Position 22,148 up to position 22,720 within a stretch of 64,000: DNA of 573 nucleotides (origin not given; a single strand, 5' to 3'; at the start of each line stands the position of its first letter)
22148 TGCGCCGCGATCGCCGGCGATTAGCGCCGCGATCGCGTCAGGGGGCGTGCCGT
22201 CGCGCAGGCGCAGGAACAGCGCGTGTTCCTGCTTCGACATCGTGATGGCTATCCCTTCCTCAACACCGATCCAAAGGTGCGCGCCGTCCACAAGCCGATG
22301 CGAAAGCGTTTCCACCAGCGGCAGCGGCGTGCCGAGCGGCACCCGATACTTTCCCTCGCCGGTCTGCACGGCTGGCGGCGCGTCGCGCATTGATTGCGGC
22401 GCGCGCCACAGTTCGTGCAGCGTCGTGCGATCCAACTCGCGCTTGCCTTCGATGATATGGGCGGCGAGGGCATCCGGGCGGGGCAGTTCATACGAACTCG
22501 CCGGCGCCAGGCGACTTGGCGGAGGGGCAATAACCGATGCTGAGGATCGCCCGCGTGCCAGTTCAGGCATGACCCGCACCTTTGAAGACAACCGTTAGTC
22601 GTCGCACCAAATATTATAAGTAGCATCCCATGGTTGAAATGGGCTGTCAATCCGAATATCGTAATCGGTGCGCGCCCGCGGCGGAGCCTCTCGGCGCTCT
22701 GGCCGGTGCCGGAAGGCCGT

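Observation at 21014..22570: Radical SAM/SPASM enzyme fused to a PqqD-like recognition element plus an extra ~100-aa N-terminal region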

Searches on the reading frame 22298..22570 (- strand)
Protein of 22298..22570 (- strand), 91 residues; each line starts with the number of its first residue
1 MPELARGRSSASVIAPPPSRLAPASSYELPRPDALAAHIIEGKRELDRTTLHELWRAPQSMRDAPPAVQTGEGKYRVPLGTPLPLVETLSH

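Call 69: search_solved_structures(query=A4, max_evalue=10)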
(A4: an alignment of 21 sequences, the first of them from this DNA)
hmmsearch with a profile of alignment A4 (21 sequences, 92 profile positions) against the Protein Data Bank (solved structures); distinct sequences matched with E-value up to 10: 3.
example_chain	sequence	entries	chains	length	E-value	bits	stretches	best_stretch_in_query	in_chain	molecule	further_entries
5sva_a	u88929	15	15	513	0.66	13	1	10-56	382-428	RNA polymerase II transcription factor B subunit 2 | General transcription and DNA repair factor IIH subunit TFB2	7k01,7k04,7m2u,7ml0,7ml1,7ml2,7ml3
7o4i_2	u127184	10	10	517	0.68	12.9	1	10-56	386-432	General transcription and DNA repair factor IIH subunit TFB2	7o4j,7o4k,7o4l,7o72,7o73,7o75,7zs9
5oqm_2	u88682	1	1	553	0.83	12.7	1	10-56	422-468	General transcription and DNA repair factor IIH subunit TFB2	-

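Call 70: search_protein_families(library=pfam, alignment_id=A4, max_evalue=1)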
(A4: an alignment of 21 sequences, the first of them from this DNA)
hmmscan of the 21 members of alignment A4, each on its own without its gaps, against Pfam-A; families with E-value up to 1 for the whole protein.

A. member 1, seq(91 aa): 0 families

B. families by the number of members that match (of 21 scanned): 5 families
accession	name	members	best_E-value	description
PF15424.11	ODAM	1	0.026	Odontogenic ameloblast-associated family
PF14224.11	DUF4331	1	0.049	Domain of unknown function (DUF4331)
PF12320.13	SbcD_C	1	0.083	Type 5 capsule protein repressor C-terminal domain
PF09085.16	Adhes-Ig_like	1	0.23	Adhesion molecule, immunoglobulin-like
PF25618.1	PhiKZ_gp91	1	0.26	Bacteriophage PhiKZ vertex-binding protein gp91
